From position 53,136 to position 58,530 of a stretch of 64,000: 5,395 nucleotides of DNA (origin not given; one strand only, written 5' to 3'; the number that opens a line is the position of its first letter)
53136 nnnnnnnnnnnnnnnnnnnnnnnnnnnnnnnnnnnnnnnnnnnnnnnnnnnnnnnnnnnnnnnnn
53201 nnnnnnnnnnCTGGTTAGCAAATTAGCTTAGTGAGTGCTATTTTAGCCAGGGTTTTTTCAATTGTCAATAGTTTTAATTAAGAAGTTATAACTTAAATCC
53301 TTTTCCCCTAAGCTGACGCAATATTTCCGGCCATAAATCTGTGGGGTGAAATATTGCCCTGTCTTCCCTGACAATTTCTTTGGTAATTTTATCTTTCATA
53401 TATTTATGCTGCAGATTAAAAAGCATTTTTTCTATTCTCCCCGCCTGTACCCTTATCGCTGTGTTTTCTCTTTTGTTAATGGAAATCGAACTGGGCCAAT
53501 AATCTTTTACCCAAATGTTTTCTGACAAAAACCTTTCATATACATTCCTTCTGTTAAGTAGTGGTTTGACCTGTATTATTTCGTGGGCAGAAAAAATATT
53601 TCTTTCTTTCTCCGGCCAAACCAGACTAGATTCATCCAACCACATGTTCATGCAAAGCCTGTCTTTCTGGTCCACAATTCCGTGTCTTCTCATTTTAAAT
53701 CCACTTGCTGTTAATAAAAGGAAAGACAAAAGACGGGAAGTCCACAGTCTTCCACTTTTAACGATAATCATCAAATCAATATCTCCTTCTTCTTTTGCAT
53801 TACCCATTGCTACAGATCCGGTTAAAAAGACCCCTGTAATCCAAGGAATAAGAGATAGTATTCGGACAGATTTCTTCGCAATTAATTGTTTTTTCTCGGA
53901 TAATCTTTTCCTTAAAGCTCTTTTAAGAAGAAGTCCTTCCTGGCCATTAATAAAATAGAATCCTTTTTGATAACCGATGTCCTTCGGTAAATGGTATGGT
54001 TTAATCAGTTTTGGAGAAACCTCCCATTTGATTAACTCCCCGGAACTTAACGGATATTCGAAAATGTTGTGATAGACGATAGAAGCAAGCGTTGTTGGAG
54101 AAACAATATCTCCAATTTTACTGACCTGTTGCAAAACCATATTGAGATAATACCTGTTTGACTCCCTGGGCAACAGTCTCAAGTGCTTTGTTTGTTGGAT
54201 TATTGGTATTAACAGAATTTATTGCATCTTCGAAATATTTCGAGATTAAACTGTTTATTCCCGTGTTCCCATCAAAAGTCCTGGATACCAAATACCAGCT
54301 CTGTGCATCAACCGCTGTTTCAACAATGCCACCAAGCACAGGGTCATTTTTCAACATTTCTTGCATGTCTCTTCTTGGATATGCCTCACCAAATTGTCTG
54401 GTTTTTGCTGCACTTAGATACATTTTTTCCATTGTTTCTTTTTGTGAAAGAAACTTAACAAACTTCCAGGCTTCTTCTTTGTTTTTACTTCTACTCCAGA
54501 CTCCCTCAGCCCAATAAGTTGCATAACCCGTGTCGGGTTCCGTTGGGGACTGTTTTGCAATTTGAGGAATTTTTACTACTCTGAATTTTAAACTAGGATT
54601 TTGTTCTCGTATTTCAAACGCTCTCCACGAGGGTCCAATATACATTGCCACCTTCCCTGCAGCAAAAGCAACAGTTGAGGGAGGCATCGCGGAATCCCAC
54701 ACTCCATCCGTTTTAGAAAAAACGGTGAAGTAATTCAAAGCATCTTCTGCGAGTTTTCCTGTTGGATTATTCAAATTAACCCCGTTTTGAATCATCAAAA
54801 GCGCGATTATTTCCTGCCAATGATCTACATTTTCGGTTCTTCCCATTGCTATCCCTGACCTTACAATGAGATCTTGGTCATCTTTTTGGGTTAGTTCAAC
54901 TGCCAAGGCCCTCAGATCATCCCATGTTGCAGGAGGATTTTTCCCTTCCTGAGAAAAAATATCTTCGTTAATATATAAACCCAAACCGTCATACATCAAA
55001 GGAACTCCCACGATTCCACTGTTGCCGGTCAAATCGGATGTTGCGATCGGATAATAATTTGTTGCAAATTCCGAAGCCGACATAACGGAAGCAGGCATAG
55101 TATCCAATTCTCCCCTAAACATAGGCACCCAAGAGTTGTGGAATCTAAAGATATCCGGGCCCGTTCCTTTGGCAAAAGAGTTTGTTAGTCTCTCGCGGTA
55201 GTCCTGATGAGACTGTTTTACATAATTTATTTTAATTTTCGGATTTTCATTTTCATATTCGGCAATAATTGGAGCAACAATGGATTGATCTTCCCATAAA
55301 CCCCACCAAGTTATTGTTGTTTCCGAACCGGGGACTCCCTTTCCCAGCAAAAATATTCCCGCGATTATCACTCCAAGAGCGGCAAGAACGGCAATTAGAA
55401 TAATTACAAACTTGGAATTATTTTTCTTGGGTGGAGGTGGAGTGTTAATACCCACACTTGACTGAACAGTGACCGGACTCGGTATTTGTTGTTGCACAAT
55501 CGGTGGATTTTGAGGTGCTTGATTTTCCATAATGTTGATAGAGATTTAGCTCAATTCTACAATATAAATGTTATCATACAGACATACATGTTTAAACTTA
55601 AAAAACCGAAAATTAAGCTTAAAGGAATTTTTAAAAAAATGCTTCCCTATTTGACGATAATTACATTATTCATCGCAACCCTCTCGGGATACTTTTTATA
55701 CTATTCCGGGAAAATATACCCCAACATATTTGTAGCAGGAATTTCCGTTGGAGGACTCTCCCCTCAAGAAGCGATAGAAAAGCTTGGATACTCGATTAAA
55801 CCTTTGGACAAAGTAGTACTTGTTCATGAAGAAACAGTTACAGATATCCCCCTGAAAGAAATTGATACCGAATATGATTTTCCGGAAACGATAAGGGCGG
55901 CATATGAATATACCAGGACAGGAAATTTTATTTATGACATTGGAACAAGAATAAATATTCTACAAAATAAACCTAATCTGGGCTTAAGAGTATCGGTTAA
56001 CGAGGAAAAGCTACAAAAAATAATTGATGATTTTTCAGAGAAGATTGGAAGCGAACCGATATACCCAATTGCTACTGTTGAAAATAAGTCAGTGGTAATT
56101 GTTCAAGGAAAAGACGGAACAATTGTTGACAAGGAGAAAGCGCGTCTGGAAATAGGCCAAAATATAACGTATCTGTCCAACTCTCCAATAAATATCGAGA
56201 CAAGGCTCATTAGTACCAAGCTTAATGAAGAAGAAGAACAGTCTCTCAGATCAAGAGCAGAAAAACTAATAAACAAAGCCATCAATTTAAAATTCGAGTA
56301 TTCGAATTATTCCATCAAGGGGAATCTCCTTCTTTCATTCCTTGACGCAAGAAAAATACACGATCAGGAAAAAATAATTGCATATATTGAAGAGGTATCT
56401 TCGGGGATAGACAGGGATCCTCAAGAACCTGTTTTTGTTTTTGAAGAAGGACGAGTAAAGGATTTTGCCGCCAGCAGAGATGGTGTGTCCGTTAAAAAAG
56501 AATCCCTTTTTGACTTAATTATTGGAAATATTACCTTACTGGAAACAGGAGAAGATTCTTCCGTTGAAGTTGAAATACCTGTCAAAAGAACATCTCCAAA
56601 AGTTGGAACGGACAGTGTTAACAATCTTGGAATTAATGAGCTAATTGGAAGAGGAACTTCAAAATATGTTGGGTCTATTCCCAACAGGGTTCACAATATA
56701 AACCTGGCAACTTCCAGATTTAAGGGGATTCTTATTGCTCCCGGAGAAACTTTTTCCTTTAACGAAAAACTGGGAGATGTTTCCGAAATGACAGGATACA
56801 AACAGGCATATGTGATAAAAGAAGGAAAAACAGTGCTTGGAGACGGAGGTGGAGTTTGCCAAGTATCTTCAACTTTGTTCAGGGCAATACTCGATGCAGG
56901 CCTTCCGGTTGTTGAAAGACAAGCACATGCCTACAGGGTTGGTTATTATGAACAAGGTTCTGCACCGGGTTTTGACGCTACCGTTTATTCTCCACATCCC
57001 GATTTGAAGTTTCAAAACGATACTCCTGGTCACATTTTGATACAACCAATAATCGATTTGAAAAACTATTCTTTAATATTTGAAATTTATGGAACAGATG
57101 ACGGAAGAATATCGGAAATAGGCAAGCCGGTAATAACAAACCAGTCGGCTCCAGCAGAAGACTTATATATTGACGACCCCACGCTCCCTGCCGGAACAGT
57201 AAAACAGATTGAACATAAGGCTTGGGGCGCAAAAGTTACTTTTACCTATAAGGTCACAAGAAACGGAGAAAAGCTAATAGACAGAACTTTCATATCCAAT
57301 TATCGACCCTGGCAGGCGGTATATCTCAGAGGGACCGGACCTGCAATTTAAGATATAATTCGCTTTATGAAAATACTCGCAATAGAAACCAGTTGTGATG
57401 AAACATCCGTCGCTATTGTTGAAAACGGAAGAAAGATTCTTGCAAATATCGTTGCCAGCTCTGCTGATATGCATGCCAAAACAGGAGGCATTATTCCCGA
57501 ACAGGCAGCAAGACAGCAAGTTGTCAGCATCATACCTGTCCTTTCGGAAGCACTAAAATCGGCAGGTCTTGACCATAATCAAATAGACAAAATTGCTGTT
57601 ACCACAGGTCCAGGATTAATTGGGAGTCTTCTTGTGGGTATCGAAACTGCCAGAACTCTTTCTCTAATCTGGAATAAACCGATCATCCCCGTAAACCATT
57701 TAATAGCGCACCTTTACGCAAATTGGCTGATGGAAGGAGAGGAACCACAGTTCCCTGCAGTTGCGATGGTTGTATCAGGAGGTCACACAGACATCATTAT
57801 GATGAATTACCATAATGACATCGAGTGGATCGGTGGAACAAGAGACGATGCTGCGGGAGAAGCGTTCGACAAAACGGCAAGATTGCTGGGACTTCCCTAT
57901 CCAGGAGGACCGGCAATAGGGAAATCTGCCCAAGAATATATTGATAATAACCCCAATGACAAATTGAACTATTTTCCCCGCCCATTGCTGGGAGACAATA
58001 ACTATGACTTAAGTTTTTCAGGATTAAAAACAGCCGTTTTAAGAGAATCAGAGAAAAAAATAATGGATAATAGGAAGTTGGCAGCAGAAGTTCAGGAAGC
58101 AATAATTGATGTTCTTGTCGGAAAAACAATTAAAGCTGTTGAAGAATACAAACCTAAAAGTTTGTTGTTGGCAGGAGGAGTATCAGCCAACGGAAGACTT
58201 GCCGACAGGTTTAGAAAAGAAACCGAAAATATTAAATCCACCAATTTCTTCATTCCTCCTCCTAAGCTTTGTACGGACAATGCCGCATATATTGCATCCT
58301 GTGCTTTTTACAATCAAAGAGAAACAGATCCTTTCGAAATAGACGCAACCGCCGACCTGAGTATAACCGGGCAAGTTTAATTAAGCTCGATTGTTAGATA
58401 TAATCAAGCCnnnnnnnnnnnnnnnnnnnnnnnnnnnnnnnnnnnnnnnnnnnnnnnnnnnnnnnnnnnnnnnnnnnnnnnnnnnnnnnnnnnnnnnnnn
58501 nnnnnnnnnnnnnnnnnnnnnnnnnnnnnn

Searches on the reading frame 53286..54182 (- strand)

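Call 9: search_protein_families(library=pfam, proteins=[window:53286-54182:-], max_evalue=0.001)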
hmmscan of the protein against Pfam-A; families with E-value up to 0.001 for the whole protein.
window:53286-54182:- (298 aa): 2 families
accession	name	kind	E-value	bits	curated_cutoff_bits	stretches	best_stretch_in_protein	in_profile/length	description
PF01909.29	NTP_transf_2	-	1.6e-05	25.6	21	1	111-145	11-46/93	Nucleotidyltransferase domain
PF18765.7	Polbeta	-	0.00016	22.2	26.9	1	113-144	11-42/93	Polymerase beta, Nucleotidyltransferase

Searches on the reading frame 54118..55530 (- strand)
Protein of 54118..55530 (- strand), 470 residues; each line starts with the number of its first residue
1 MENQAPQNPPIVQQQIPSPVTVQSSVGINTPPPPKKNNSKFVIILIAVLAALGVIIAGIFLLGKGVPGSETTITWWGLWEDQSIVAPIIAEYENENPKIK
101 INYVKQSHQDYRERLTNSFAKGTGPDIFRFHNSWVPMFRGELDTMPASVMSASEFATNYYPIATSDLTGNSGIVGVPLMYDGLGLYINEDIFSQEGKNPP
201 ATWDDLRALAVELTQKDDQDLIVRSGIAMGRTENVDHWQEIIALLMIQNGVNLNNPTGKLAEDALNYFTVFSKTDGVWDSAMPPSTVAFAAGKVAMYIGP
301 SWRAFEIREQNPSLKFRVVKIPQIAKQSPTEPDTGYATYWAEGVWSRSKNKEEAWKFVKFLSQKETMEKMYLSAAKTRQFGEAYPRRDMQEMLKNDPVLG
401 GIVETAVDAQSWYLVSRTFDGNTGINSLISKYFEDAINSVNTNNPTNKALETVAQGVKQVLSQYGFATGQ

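Call 9: search_protein_families(library=pfam, proteins=[window:54118-55530:-], max_evalue=0.001)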
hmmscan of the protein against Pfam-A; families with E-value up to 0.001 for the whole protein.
window:54118-55530:- (470 aa): 2 families
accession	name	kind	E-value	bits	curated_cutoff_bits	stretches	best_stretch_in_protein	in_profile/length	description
PF01547.30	SBP_bac_1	-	3.2e-32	113.2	26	1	82-367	8-306/307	Bacterial extracellular solute-binding protein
PF13416.11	SBP_bac_8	-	8e-29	101.7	27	1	88-371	2-253/279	Bacterial extracellular solute-binding protein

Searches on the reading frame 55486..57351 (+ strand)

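Call 9: search_protein_families(library=pfam, proteins=[window:55486-57351:+], max_evalue=0.001)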
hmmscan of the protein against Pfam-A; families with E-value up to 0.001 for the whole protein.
window:55486-57351:+ (621 aa): 3 families
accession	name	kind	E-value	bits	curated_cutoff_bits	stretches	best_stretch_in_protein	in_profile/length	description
PF04294.18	VanW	-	9.3e-42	142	27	1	400-534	1-129/130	VanW like protein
PF12229.13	PG_binding_4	-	3.8e-25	88.7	22.1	2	121-228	3-109/117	Putative peptidoglycan binding domain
PF07501.17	G5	-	2.8e-05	24.7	23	1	549-617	4-74/75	G5 domain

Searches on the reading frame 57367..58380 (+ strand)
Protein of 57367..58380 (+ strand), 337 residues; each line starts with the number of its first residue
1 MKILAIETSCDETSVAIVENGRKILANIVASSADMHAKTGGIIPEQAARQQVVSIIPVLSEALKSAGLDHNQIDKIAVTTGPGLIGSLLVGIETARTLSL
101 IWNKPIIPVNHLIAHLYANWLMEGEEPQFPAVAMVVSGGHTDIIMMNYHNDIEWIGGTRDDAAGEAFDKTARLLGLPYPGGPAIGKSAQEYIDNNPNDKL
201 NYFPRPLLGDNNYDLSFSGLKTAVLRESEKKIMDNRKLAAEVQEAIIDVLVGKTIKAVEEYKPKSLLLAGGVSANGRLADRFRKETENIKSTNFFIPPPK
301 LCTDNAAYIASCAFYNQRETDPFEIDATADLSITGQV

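Call 9: search_protein_families(library=pfam, proteins=[window:57367-58380:+], max_evalue=0.001)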
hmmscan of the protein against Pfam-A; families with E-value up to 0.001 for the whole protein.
window:57367-58380:+ (337 aa): 2 families
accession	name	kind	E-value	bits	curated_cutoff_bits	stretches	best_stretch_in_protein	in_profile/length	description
PF00814.31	TsaD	-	7.1e-88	295.2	24.8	1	23-310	1-263/264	tRNA N6-adenosine threonylcarbamoyltransferase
PF22521.2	HypF_C_2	-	8.8e-05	22.8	27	1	212-290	144-221/241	Carbamoyltransferase, Kae1-like Domain, second subdomain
